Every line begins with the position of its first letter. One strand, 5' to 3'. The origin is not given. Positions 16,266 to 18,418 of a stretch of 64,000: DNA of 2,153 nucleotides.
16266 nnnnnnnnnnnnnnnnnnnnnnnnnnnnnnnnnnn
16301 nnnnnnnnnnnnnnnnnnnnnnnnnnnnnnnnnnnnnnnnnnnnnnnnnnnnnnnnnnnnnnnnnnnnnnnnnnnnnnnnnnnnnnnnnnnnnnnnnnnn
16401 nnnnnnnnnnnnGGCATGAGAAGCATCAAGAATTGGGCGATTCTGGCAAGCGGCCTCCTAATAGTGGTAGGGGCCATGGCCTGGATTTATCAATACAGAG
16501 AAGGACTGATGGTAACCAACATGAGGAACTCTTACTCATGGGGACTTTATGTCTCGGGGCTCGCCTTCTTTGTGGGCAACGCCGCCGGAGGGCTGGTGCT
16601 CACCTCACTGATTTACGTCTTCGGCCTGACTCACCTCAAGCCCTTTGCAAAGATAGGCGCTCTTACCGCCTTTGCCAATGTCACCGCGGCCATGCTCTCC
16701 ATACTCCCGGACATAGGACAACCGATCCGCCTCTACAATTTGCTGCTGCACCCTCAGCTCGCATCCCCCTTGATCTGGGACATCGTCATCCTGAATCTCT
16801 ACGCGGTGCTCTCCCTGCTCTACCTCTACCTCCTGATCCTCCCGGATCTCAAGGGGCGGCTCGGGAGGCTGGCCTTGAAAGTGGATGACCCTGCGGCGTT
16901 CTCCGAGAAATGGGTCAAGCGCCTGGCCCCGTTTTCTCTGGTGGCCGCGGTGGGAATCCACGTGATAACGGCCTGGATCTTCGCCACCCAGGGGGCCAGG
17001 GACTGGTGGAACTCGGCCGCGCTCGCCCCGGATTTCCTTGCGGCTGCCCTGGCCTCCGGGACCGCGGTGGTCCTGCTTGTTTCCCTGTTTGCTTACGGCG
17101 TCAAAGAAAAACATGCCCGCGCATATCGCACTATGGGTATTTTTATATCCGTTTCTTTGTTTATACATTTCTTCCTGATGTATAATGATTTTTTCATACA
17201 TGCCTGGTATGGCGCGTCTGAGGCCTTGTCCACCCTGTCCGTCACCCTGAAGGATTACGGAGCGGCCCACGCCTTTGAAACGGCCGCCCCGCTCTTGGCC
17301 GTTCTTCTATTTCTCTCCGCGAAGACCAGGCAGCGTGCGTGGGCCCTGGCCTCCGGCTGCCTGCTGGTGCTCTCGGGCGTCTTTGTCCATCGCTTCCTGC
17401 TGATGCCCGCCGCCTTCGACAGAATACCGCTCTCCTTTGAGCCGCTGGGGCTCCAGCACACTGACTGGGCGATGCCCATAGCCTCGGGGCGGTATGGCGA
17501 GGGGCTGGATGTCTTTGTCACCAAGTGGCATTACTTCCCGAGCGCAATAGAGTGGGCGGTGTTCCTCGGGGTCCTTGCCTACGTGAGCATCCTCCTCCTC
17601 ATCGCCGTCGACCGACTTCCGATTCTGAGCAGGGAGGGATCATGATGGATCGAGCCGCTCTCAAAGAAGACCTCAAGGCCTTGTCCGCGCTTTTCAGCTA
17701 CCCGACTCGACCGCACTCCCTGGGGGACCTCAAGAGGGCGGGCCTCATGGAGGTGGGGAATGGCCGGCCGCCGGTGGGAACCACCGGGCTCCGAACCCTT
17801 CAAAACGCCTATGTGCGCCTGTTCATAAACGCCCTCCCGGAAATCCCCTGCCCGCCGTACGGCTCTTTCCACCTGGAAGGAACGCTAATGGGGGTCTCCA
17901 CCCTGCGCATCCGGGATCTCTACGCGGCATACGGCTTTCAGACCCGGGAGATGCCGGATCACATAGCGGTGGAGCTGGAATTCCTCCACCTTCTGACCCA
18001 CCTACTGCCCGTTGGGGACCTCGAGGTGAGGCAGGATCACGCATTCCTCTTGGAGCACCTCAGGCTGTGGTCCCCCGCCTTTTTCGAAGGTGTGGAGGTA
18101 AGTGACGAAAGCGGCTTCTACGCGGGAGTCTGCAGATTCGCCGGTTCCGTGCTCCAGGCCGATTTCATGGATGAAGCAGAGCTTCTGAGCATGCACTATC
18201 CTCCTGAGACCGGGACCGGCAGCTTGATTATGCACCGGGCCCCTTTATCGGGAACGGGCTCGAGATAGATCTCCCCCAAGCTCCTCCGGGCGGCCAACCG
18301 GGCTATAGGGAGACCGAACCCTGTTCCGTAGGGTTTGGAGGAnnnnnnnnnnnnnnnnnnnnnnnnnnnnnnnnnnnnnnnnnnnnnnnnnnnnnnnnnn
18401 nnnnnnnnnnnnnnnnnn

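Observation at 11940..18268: NarG-type (Asp-ligand) periplasmic Mo enzyme wired to a Psr-type beta/NrfD module, with CBS and HPP genes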

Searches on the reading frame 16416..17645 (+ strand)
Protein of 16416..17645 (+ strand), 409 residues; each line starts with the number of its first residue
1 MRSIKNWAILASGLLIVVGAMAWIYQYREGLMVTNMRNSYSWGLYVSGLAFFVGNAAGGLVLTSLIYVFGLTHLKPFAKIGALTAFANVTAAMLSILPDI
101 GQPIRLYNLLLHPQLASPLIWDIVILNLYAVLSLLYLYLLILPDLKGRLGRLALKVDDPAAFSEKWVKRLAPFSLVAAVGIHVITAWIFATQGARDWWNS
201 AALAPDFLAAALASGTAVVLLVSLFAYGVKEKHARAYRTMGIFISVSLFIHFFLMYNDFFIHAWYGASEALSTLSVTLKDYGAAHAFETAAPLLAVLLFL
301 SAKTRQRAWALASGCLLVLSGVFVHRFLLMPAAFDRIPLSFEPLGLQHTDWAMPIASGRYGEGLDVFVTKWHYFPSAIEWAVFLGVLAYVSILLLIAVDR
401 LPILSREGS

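Call 3: search_protein_families(library=pfam, proteins=[window:16416-17645:+], max_evalue=0.01)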
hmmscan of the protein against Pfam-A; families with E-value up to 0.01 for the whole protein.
window:16416-17645:+ (409 aa): 1 family
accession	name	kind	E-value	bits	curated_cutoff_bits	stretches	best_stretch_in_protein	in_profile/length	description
PF03916.19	NrfD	-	6.5e-49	167.7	25.8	1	33-334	2-309/313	Polysulphide reductase, NrfD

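Call 4: search_protein_families(library=ncbifam, proteins=[window:16416-17645:+], max_evalue=0.01)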
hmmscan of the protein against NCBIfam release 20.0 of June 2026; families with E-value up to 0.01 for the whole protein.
window:16416-17645:+ (409 aa): 4 families
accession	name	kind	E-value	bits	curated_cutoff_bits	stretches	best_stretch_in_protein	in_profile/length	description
NF045798.1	DsrP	equivalog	8.2e-42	143.9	350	2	12-140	19-143/346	sulfate reduction electron transfer complex DsrMKJOP subunit DsrP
NF041784.1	mnquin_red_QrcD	equivalog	4.4e-16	59.2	570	1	11-138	24-152/408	menaquinone reductase integral membrane subunit QrcD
NF008133.1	PRK10881.1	equivalog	2.1e-09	37.4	450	1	5-330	12-331/377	Ni/Fe-hydrogenase cytochrome b subunit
NF045714.1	sulf_resp_HmcC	equivalog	7.6e-08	32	550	1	11-334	7-327/376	sulfate respiration complex protein HmcC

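Call 58: search_solved_structures(query=window:16416-17645:+, max_evalue=0.01)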
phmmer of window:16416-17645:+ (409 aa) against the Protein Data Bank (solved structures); distinct sequences matched with E-value up to 0.01: 1.
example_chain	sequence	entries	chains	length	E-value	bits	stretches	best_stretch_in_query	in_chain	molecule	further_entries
6f0k_C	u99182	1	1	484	9.2e-08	35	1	10-154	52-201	Polysulphide reductase NrfD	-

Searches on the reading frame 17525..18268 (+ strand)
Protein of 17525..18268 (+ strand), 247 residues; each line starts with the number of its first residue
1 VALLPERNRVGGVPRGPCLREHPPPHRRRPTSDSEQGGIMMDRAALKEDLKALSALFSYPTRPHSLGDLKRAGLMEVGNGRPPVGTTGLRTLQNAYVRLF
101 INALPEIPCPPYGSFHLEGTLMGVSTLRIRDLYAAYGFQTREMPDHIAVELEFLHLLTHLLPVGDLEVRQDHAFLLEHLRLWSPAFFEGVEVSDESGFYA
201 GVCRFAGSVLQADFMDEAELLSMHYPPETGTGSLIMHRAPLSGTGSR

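Call 3: search_protein_families(library=pfam, proteins=[window:17525-18268:+], max_evalue=0.01)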
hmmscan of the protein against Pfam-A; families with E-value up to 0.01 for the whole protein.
window:17525-18268:+ (247 aa): 1 family
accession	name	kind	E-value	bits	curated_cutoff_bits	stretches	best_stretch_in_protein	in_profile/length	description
PF02613.20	Nitrate_red_del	-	7.7e-22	78.2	22.2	1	86-188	22-136/136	Nitrate reductase delta subunit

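Call 4: search_protein_families(library=ncbifam, proteins=[window:17525-18268:+], max_evalue=0.01)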
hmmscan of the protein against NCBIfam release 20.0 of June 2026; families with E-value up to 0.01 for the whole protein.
window:17525-18268:+ (247 aa): 4 families
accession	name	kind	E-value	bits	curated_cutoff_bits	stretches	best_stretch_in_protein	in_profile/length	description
NF003442.0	PRK04976.1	equivalog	1.9e-09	37.8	132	1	110-215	94-206/211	molecular chaperone TorD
NF008632.0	PRK11621.1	equivalog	1.4e-08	34.7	162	1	90-211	66-186/203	Tat proofreading chaperone DmsD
TIGR03482.1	DMSO_red_II_cha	subfamily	2.4e-08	34.2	152.3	1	89-215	53-190/197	DMSO reductase family type II enzyme chaperone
NF042981.1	EthbenzDh_ebdD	equivalog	2.8e-07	30.4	360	1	140-209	133-207/222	ethylbenzene dehydrogenase subunit delta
